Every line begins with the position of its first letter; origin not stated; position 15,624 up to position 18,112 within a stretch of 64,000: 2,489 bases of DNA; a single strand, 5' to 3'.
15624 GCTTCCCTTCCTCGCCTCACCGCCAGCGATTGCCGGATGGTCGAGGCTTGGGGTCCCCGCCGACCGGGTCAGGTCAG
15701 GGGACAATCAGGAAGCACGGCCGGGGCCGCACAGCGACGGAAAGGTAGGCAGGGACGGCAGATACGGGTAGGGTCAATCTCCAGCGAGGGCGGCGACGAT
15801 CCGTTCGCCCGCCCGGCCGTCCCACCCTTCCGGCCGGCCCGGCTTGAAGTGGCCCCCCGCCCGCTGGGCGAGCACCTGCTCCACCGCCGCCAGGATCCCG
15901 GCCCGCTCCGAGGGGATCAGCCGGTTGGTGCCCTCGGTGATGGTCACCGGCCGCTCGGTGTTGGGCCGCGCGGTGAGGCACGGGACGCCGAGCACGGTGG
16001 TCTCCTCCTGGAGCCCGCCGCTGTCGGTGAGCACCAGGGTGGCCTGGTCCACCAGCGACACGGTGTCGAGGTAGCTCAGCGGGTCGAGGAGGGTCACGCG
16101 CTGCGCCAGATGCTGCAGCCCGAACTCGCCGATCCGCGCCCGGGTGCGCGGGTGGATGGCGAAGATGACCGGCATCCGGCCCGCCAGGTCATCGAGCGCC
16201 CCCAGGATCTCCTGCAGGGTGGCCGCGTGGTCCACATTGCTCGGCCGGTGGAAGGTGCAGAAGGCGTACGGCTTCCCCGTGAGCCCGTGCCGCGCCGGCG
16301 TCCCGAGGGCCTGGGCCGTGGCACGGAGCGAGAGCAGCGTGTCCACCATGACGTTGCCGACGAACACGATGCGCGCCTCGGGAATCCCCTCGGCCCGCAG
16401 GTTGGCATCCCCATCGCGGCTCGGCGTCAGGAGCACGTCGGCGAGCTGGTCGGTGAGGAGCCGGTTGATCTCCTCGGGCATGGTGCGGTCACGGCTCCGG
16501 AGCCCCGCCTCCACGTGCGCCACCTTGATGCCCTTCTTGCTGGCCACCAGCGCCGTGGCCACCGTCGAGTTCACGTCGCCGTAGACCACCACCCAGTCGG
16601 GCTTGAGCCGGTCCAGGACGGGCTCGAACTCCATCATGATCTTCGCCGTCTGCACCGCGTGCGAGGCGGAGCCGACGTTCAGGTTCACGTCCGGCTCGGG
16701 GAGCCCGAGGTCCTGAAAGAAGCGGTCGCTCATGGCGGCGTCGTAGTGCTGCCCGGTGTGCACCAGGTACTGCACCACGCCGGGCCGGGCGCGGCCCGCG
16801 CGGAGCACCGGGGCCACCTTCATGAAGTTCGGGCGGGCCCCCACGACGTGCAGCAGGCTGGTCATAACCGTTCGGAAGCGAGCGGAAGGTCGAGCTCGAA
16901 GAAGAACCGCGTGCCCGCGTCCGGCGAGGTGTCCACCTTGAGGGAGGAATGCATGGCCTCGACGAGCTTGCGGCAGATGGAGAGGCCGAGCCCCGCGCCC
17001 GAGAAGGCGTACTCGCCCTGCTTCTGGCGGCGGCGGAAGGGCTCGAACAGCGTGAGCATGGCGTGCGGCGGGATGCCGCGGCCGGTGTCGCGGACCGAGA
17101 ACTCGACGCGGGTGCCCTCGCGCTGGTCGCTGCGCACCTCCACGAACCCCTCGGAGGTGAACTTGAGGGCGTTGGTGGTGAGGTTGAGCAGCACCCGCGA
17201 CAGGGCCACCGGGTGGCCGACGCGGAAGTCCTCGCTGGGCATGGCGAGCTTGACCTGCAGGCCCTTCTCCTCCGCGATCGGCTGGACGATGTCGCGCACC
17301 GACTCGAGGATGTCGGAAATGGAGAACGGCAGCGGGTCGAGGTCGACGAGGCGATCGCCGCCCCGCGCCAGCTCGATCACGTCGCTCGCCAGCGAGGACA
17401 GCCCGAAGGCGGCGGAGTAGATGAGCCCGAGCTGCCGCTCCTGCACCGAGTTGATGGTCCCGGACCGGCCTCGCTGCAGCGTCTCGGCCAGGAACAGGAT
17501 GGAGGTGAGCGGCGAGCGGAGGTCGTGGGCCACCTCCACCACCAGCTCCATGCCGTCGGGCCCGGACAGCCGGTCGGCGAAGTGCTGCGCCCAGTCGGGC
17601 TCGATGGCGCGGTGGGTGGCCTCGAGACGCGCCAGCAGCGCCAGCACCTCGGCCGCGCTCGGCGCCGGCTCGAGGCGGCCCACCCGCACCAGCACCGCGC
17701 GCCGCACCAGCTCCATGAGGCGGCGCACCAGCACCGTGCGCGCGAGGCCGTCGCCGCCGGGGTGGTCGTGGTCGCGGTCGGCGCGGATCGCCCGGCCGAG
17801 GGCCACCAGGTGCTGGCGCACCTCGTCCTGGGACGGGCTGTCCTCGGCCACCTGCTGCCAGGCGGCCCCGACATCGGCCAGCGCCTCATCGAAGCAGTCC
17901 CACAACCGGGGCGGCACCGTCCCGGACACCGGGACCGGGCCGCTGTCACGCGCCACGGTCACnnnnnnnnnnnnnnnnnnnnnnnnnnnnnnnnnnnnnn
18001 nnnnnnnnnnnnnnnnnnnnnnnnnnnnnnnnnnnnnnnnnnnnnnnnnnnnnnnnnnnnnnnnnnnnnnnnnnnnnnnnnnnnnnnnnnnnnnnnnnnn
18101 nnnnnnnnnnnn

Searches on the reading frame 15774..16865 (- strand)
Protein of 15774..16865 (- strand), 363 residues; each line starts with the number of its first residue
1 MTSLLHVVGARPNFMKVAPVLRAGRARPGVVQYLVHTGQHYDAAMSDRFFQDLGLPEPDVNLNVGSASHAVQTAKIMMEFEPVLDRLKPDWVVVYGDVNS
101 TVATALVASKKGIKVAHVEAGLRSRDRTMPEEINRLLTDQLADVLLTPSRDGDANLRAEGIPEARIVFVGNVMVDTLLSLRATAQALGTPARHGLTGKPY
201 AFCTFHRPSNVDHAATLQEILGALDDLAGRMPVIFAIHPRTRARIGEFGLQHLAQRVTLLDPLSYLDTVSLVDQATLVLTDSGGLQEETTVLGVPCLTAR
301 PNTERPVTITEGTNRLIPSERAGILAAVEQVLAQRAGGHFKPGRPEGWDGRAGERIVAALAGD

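Call 8: search_protein_families(library=pfam, proteins=[window:15774-16865:-])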
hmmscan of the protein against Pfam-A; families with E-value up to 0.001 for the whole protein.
window:15774-16865:- (363 aa): 2 families
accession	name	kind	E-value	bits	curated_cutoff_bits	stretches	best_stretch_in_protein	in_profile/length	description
PF02350.25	Epimerase_2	-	3.5e-105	352.1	30.6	1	25-360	4-346/347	UDP-N-acetylglucosamine 2-epimerase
PF13579.12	Glyco_trans_4_4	-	6.4e-06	27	29.7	1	50-171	35-157/158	Glycosyl transferase 4-like domain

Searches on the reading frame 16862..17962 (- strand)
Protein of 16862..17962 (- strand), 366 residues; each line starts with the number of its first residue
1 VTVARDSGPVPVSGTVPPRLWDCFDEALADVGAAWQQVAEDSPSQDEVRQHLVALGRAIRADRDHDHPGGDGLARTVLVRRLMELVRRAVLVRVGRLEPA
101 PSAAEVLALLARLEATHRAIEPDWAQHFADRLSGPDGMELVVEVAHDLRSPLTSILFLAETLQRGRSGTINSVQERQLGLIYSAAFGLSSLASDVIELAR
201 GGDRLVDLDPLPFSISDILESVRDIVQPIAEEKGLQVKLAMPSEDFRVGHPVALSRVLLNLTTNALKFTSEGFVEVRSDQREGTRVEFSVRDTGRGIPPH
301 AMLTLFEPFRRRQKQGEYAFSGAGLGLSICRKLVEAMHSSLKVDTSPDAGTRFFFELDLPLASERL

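Call 8: search_protein_families(library=pfam, proteins=[window:16862-17962:-])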
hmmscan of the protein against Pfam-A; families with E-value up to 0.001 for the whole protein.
window:16862-17962:- (366 aa): 2 families
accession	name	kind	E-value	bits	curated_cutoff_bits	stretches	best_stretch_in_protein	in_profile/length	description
PF02518.31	HATPase_c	-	4.8e-26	91.8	26.4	1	250-360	2-110/111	Histidine kinase-, DNA gyrase B-, and HSP90-like ATPase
PF00512.31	HisKA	-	8.2e-09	35.8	26.9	1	144-201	9-63/66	His Kinase A (phospho-acceptor) domain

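Call 20: search_protein_families(library=ncbifam, proteins=[window:16862-17962:-])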
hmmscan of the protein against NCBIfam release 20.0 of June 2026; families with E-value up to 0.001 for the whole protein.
window:16862-17962:- (366 aa): 77 families (the best 25 are shown)
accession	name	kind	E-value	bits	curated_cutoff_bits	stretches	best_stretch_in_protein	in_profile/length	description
NF046044.1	PnpS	equivalog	1.2e-38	133.1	400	1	138-357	171-389/390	two-component system histidine kinase PnpS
TIGR02956.1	TMAO_torS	equivalog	3.5e-35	121.4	676.5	1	144-362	471-685/967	TMAO reductase system sensor histidine kinase/response regulator TorS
NF008302.0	PRK11091.1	equivalog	1.7e-33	115.8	838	1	139-363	285-509/779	aerobic respiration two-component sensor histidine kinase ArcB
TIGR02966.1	phoR_proteo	equivalog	6.7e-33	114.1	334.2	1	140-356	117-332/333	phosphate regulon sensor histidine kinase PhoR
NF008318.0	PRK11107.1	equivalog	9.8e-31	106.6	890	1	139-363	295-522/920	two-component sensor histidine kinase BarA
NF041947.1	LuxQ_Vibrio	equivalog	1e-30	106.4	1200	1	142-360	477-697/843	quorum-sensing autoinducer 2 sensor kinase/phosphatase LuxQ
NF006800.0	PRK09303.1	equivalog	9e-28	97.3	342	1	141-357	155-375/383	histidine kinase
NF038297.2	hybrid_HK_HrmK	equivalog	8.8e-27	94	725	1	143-358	241-456/607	hybrid histidine kinase/response regulator HrmK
TIGR01386.1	cztS_silS_copS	subfamily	2e-26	93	292.55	1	143-356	247-455/457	heavy metal sensor histidine kinase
NF008099.0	PRK10841.1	equivalog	2.4e-26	91.8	920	1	142-357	475-688/949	two-component system sensor histidine kinase RcsC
NF033092.0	HK_WalK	equivalog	4.1e-26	91.7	725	1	139-357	374-592/594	cell wall metabolism sensor histidine kinase WalK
NF040691.1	MtrAB_MtrB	equivalog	4.2e-26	92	450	1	141-360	275-491/507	MtrAB system histidine kinase MtrB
NF041832.1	near_NosP_CTERM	subfamily_domain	6.4e-26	91.3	400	1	142-362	12-226/370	NahK/ErcS family hybrid sensor histidine kinase/response regulator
NF033091.0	HK_VanS_ACDEFG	equivalog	1.5e-25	89.9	400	1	139-347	76-283/293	vancomycin resistance histidine kinase VanS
NF045901.1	HisKinLetSLeg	equivalog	3.8e-24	84.8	1650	1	139-357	295-516/906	two-component system sensor histidine kinase LetS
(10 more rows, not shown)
